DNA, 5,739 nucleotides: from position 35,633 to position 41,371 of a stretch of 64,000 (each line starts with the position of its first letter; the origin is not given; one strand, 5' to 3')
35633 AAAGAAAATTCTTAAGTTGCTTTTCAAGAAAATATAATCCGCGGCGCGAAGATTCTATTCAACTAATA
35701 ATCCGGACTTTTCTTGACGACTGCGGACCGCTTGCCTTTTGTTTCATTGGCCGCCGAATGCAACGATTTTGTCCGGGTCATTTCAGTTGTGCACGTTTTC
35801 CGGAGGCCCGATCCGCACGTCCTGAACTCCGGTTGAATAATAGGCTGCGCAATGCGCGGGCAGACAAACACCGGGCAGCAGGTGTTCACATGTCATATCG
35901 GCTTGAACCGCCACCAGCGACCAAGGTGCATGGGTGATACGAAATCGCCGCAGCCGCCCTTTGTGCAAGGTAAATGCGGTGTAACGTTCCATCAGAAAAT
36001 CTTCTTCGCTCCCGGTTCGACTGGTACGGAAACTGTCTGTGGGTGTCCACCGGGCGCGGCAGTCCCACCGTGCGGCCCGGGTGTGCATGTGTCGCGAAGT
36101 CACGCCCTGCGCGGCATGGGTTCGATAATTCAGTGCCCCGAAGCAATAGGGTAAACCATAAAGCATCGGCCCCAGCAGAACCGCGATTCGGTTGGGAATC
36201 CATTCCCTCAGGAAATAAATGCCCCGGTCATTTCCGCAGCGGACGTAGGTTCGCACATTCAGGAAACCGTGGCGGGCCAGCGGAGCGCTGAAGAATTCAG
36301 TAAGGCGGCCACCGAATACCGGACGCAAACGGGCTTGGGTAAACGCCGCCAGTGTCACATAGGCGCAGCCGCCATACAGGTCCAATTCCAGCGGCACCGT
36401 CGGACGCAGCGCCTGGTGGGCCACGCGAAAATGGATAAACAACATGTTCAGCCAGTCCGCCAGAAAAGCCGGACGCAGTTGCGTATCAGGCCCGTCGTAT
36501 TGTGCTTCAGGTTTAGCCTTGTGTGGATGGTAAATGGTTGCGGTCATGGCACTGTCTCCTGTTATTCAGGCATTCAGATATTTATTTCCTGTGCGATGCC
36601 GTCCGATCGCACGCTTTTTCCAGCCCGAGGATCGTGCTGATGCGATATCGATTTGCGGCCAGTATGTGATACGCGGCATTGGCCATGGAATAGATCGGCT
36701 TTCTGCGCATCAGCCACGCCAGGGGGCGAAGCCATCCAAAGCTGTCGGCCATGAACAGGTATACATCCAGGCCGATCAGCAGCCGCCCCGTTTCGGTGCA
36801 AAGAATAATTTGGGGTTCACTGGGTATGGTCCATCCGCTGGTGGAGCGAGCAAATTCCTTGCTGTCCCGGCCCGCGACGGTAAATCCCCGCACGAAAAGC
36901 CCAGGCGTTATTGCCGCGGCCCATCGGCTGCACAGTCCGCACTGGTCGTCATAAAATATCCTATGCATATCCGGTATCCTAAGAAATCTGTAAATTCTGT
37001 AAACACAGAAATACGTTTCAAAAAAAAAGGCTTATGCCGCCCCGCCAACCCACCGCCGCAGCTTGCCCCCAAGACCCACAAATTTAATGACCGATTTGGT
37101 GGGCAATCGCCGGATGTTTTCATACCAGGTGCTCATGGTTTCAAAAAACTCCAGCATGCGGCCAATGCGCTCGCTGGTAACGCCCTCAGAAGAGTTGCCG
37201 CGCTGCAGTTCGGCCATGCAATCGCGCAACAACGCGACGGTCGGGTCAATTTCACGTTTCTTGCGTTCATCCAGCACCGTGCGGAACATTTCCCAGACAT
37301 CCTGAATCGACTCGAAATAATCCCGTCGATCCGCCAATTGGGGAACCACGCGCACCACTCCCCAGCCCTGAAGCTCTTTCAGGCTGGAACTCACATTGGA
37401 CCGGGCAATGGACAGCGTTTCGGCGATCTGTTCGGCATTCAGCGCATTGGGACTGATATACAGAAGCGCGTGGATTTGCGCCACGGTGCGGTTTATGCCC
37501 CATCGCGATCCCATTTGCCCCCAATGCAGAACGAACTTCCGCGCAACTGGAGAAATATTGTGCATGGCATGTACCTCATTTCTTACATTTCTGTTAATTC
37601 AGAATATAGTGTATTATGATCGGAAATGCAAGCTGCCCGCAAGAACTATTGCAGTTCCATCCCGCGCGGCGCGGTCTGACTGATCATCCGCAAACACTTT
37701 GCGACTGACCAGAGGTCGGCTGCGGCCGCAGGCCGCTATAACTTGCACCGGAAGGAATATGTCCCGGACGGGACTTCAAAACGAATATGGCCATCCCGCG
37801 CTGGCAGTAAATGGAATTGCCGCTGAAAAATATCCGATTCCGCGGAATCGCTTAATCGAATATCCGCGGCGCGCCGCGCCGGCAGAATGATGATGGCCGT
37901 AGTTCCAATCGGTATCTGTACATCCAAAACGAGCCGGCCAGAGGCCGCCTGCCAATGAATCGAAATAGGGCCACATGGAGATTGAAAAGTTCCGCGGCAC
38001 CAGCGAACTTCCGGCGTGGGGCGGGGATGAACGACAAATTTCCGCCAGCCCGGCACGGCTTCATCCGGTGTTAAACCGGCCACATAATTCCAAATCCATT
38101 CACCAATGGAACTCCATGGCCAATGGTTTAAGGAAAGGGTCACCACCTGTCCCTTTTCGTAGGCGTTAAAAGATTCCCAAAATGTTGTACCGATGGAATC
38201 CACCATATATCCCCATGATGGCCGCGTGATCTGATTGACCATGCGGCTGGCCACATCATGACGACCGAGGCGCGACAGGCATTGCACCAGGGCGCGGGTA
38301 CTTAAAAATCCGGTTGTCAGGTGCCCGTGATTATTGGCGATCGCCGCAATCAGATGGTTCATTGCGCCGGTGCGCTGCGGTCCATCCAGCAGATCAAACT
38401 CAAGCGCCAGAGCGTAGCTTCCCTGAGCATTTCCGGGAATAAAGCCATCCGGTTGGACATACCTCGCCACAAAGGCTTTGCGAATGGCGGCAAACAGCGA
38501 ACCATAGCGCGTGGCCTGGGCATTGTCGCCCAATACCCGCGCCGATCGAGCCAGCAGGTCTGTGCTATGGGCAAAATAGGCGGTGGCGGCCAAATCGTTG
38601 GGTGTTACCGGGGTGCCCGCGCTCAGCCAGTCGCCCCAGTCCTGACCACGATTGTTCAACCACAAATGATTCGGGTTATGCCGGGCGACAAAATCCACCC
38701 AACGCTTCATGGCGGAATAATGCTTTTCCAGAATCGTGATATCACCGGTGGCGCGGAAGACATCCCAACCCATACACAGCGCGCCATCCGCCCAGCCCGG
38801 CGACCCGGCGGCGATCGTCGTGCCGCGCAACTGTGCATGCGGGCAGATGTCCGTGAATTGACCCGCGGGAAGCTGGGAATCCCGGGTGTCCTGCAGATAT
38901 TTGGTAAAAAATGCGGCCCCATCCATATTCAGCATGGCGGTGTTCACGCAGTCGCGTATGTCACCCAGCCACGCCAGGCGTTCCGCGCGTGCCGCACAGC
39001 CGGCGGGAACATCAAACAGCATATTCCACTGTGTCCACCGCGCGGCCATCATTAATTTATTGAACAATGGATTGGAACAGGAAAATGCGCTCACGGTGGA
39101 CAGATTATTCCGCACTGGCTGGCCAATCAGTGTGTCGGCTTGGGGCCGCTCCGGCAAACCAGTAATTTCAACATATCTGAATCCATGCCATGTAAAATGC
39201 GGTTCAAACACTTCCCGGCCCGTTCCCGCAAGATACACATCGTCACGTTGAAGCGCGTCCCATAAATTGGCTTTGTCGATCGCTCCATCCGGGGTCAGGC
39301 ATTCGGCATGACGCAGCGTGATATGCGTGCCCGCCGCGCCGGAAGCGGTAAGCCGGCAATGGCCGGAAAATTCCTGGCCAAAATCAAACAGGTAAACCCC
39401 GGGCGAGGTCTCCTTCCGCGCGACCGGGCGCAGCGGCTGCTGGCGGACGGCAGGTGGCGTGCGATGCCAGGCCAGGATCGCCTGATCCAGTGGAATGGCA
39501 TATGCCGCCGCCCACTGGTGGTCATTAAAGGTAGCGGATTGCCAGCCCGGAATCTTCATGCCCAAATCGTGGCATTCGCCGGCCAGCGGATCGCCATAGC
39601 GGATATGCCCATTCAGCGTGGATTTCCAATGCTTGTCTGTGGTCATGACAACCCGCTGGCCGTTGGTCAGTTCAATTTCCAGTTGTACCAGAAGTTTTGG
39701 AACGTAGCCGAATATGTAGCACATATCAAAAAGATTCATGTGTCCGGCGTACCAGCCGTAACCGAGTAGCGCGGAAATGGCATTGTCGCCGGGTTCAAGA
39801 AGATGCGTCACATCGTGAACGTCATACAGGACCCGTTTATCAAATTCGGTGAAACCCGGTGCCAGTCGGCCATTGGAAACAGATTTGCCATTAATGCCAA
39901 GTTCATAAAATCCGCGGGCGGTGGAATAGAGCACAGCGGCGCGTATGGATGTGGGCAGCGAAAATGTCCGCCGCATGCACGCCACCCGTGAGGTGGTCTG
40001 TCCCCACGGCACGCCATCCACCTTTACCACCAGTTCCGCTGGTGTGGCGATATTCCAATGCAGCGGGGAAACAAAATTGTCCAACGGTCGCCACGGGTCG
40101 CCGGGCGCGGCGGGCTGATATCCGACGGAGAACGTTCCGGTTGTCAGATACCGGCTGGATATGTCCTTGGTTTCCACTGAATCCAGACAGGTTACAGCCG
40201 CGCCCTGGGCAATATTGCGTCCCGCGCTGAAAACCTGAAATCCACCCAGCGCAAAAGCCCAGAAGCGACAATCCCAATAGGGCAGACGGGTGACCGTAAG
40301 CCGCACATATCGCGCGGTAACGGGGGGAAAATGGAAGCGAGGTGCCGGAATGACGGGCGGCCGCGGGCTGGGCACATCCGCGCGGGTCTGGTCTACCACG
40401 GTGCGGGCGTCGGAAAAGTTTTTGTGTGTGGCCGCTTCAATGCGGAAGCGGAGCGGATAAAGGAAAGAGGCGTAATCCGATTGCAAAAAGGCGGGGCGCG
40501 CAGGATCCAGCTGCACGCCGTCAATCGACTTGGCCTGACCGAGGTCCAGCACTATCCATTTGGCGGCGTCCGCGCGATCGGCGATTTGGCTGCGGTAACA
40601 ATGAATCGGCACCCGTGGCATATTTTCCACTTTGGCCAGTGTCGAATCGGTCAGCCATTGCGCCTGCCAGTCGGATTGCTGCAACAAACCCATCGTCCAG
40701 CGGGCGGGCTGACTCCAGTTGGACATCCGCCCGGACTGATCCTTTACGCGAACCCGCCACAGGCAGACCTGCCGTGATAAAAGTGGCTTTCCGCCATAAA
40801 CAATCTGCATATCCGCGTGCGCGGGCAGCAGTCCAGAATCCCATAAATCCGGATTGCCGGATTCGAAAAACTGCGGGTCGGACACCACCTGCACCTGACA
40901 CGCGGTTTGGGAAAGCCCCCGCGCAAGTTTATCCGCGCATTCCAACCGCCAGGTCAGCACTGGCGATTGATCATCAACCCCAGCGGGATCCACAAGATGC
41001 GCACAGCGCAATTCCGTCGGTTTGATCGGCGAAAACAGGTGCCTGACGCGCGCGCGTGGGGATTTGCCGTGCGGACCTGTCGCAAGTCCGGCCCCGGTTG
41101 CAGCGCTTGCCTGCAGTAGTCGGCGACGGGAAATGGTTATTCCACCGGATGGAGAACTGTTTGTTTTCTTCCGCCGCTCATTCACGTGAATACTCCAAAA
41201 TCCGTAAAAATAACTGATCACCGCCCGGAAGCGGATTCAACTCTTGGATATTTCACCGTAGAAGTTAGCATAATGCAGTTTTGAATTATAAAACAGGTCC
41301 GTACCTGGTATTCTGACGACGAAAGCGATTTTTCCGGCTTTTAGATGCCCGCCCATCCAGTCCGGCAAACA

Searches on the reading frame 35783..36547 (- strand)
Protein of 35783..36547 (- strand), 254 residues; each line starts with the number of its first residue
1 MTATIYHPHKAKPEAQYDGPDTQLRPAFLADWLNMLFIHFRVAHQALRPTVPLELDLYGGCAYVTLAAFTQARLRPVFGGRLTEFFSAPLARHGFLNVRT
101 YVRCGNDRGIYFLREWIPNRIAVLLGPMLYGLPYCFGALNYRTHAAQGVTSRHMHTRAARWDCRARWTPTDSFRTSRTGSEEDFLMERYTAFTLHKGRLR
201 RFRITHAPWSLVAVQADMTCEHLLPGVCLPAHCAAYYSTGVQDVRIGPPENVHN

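Call 19: search_protein_families(library=pfam, proteins=[window:35783-36547:-], max_evalue=0.001)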
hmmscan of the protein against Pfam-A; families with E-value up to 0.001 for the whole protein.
window:35783-36547:- (254 aa): 1 family
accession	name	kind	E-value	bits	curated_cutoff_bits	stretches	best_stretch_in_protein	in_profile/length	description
PF09844.14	DUF2071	-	9.8e-37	127.1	27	1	30-241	2-211/212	Uncharacterized conserved protein (COG2071)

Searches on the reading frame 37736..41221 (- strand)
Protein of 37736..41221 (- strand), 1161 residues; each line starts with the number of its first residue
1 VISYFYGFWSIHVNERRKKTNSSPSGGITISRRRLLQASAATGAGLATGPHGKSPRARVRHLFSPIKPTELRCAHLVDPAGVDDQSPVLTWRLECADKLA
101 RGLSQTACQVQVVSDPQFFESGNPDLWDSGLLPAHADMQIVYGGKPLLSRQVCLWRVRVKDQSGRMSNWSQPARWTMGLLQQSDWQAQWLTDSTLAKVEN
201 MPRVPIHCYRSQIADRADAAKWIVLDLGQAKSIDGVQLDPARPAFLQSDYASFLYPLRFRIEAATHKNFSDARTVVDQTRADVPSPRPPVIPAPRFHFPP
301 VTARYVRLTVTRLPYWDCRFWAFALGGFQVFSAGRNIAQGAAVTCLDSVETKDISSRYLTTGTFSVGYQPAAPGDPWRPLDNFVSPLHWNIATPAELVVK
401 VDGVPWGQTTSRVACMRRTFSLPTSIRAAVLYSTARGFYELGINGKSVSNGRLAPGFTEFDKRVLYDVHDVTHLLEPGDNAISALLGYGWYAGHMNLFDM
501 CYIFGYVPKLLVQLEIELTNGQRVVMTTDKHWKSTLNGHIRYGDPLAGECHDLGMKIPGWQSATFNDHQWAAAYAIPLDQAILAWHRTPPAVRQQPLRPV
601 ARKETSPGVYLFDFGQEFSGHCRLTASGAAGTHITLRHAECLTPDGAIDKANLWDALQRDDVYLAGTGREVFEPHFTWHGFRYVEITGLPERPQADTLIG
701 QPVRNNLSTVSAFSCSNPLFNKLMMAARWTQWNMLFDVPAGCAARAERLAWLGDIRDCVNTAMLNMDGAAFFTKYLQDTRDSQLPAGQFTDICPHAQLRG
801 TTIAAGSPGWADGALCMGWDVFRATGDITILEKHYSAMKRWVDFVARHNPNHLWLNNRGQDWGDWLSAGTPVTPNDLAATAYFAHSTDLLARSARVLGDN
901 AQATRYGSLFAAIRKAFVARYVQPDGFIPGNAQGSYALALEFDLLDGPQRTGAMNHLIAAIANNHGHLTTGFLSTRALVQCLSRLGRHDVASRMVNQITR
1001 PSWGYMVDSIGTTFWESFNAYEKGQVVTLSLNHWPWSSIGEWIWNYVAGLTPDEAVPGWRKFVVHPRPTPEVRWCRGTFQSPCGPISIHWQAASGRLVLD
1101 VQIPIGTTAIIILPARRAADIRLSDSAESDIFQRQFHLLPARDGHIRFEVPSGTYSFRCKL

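Call 19: search_protein_families(library=pfam, proteins=[window:37736-41221:-], max_evalue=0.001)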
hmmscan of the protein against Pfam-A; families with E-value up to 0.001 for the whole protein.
window:37736-41221:- (1161 aa): 6 families
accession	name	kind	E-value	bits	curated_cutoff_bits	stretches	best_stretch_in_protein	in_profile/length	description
PF17389.8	Bac_rhamnosid6H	-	1.4e-84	284.8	24.5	1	710-1047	3-339/339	Bacterial alpha-L-rhamnosidase 6 hairpin glycosidase domain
PF08531.16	Bac_rhamnosid_N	-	2.2e-41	142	25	1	425-591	2-168/172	Alpha-L-rhamnosidase N-terminal domain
PF05592.18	Bac_rhamnosid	-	2e-27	95.5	22.2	1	604-699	2-97/102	Bacterial alpha-L-rhamnosidase concanavalin-like domain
PF25788.1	Ig_Rha78A_N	-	1.2e-26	93.4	27.4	1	68-181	1-105/105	Rha78A-like, N-terminal immunoglobulin domain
PF17390.7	Bac_rhamnosid_C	-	2.4e-17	62.9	22.1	1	1054-1121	4-71/78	Bacterial alpha-L-rhamnosidase C-terminal domain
PF00754.31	F5_F8_type_C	-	8.7e-06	26.3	28.2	1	217-312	31-114/127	F5/8 type C domain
